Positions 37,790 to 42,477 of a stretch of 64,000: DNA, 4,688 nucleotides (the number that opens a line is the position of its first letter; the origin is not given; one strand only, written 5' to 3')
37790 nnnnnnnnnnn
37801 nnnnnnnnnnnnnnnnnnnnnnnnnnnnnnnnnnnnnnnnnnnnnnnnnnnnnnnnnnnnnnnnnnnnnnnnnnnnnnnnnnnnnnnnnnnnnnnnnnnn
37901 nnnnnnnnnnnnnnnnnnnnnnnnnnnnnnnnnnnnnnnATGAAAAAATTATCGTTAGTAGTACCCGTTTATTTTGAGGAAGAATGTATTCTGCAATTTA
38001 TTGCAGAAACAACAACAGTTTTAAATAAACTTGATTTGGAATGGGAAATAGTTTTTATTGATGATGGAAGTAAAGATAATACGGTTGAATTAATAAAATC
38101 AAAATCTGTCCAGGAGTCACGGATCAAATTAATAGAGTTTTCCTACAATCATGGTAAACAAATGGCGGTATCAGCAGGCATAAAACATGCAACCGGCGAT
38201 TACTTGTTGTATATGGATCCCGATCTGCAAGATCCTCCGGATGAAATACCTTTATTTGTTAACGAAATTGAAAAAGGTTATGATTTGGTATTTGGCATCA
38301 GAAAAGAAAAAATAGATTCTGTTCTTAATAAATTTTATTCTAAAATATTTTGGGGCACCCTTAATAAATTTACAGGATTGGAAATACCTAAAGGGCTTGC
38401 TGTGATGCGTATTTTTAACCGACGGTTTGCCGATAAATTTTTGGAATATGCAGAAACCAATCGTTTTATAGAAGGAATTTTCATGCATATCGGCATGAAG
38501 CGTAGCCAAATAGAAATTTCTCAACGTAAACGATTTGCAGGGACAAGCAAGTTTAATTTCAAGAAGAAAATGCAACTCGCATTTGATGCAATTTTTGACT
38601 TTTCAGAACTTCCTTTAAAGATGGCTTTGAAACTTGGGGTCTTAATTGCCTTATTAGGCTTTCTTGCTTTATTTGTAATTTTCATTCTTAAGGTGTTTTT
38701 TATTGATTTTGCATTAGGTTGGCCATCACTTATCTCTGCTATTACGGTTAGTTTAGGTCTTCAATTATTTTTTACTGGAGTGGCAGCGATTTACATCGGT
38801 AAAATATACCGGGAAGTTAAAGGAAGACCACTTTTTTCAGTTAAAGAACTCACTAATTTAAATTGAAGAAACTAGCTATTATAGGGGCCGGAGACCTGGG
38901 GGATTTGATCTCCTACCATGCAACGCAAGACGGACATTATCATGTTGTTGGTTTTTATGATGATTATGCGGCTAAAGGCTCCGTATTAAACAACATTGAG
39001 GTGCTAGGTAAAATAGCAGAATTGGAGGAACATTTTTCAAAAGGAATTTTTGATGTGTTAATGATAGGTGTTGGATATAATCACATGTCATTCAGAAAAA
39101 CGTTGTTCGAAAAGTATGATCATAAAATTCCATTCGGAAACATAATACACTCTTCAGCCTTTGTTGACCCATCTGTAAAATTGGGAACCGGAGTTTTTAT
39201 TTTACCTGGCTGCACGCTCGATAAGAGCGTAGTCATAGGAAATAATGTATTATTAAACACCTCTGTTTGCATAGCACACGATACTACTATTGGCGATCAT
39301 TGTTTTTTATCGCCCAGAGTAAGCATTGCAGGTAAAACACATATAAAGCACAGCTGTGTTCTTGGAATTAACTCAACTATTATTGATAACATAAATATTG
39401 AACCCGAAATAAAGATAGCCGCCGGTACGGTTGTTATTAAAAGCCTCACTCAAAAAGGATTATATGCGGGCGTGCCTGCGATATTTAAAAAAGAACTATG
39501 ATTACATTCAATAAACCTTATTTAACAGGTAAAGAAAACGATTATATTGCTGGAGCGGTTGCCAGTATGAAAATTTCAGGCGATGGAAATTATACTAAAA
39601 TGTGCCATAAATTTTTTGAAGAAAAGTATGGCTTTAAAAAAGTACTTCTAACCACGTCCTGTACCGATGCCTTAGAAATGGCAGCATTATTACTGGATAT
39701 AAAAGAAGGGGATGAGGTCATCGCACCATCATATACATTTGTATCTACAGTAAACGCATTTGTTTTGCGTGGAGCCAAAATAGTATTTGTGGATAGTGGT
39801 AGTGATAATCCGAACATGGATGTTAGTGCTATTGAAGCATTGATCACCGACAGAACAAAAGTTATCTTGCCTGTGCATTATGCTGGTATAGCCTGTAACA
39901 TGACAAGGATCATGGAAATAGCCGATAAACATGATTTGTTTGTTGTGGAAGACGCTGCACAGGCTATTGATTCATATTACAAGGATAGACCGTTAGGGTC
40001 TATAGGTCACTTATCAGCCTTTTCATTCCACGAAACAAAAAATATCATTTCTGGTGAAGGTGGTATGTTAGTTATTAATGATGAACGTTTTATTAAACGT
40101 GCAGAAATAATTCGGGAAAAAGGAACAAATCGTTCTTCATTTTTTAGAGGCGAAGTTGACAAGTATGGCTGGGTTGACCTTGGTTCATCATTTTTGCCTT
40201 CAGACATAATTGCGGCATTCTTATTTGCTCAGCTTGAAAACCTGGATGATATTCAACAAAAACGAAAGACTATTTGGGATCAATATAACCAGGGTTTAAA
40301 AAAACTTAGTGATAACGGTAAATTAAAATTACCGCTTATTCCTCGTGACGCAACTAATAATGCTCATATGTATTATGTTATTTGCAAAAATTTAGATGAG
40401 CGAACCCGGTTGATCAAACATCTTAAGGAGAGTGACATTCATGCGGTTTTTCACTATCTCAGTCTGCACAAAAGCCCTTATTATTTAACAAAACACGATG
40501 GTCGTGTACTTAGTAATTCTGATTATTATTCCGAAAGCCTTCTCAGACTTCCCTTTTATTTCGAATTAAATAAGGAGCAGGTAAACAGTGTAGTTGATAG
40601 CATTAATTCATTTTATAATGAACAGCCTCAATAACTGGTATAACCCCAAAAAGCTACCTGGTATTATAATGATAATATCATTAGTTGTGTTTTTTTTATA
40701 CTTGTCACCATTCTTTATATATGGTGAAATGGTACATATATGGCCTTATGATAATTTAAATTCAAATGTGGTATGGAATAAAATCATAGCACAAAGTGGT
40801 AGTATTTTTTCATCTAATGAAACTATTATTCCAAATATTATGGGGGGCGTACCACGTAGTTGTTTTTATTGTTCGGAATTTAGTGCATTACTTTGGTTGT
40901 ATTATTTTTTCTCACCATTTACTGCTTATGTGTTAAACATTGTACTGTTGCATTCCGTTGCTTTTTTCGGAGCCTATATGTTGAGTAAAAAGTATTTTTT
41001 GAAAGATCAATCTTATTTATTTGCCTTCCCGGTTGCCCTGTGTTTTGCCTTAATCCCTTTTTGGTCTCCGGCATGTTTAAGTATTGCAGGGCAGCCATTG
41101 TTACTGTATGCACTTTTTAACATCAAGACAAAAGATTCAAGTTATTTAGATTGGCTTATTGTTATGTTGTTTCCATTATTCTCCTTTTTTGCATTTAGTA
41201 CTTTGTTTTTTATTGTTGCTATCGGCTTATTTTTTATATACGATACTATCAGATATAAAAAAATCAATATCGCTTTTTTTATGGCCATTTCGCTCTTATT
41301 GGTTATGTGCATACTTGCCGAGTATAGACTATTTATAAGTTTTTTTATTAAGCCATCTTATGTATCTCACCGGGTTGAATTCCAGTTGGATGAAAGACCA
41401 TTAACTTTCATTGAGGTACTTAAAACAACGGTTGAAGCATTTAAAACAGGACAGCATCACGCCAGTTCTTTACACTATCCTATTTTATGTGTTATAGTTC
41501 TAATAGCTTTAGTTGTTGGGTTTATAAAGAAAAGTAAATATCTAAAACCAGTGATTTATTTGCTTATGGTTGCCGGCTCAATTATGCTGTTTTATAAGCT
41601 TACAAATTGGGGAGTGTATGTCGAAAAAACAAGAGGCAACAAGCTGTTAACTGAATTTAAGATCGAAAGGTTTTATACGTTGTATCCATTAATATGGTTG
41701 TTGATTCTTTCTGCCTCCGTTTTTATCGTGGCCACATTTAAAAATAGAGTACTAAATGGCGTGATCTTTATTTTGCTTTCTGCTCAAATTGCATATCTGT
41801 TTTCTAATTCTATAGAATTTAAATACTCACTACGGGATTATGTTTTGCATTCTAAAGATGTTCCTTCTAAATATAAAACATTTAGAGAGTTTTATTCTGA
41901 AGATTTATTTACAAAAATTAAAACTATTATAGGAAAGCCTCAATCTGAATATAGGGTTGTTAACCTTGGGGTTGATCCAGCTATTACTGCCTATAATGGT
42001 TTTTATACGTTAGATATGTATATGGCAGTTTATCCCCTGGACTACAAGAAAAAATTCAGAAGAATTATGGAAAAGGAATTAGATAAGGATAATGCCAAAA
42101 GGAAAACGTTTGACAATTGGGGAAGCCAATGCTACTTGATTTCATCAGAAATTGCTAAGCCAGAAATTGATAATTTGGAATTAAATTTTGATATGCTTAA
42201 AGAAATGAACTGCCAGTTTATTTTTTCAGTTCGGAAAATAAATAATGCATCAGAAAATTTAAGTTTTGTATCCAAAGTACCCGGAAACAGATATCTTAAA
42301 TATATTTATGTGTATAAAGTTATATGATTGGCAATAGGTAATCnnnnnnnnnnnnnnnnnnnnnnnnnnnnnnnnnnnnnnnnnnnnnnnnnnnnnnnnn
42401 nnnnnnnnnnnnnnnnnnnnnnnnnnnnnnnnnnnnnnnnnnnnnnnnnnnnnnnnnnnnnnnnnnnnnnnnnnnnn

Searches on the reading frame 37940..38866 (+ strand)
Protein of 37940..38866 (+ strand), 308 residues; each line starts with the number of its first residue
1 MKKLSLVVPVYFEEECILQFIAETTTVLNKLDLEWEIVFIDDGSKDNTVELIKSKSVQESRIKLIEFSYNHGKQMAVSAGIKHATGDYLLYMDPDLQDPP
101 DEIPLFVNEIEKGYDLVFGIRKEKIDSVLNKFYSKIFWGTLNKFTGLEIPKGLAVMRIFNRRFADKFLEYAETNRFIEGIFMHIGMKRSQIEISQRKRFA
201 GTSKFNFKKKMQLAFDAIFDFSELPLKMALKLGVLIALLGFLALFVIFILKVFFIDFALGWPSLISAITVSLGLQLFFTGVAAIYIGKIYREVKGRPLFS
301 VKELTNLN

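Call 73: search_protein_families(library=pfam, proteins=[window:37940-38866:+], max_evalue=0.00001)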
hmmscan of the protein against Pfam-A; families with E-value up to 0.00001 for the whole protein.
window:37940-38866:+ (308 aa): 2 families
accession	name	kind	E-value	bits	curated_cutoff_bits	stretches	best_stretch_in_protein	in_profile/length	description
PF00535.33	Glycos_transf_2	-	3.8e-32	112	23.3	1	5-163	1-163/168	Glycosyl transferase family 2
PF10111.15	Glyco_tranf_2_2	-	1.6e-06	28.3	27.3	1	5-102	1-98/276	Glycosyltransferase like family 2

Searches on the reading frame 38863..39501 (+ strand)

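Call 73: search_protein_families(library=pfam, proteins=[window:38863-39501:+], max_evalue=0.00001)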
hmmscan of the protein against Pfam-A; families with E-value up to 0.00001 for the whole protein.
window:38863-39501:+ (212 aa): 3 families
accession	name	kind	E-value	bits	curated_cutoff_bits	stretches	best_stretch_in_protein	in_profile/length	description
PF00132.30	Hexapep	-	2.4e-13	49.6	27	1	123-157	2-36/36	Bacterial transferase hexapeptide (six repeats)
PF17836.7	PglD_N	-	2.3e-09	38.1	23.4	1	3-84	1-77/78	PglD N-terminal domain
PF25084.1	LbH_EIF2B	-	5.4e-06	26.8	54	0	96-184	13-104/105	EIF2B subunit epsilon LbH domain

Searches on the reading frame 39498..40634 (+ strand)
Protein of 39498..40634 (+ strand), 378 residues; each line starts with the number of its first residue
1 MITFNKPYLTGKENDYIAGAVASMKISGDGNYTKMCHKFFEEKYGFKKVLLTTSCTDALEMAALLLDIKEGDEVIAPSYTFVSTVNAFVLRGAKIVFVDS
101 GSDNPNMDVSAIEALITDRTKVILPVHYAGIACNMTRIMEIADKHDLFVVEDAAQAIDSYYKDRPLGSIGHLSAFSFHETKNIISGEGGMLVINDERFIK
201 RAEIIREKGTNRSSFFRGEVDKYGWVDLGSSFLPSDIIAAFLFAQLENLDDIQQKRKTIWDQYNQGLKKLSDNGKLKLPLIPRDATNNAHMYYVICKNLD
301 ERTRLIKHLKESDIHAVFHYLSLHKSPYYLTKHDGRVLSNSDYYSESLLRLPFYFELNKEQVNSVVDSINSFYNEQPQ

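Call 73: search_protein_families(library=pfam, proteins=[window:39498-40634:+], max_evalue=0.00001)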
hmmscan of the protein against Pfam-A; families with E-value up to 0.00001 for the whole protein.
window:39498-40634:+ (378 aa): 3 families
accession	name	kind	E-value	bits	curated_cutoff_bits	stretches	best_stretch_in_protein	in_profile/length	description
PF01041.23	DegT_DnrJ_EryC1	-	3.1e-90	303.4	19.8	1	11-369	5-359/360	DegT/DnrJ/EryC1/StrS aminotransferase family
PF00155.27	Aminotran_1_2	-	4.3e-09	36.5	19.7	1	42-153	59-186/361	Aminotransferase class I and II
PF00266.25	Aminotran_5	-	3.5e-07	30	21.5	1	47-159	62-182/371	Aminotransferase class-V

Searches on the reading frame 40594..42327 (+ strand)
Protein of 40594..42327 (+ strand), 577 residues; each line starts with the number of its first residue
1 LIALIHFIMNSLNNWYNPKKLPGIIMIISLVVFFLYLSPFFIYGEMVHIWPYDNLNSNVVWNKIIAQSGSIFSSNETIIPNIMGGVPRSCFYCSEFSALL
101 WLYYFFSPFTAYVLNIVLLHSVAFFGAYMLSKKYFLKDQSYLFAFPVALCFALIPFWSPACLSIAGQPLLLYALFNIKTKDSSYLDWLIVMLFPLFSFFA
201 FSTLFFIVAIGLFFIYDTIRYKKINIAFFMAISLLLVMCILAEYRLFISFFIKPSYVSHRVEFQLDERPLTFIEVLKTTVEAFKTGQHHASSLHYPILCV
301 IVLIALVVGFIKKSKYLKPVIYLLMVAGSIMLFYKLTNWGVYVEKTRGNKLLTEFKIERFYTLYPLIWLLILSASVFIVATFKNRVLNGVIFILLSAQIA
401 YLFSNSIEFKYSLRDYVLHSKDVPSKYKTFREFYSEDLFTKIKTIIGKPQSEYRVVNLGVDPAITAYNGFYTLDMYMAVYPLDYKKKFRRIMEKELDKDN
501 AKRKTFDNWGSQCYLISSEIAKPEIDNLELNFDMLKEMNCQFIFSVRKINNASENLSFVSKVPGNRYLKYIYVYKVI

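Call 73: search_protein_families(library=pfam, proteins=[window:40594-42327:+], max_evalue=0.00001)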
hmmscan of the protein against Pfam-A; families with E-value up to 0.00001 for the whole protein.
window:40594-42327:+ (577 aa): 1 family
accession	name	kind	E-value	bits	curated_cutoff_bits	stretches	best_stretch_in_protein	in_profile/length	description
PF19510.5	DUF6044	-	5.3e-149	497.7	27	1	25-576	10-563/564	Protein of unknown function (DUF6044)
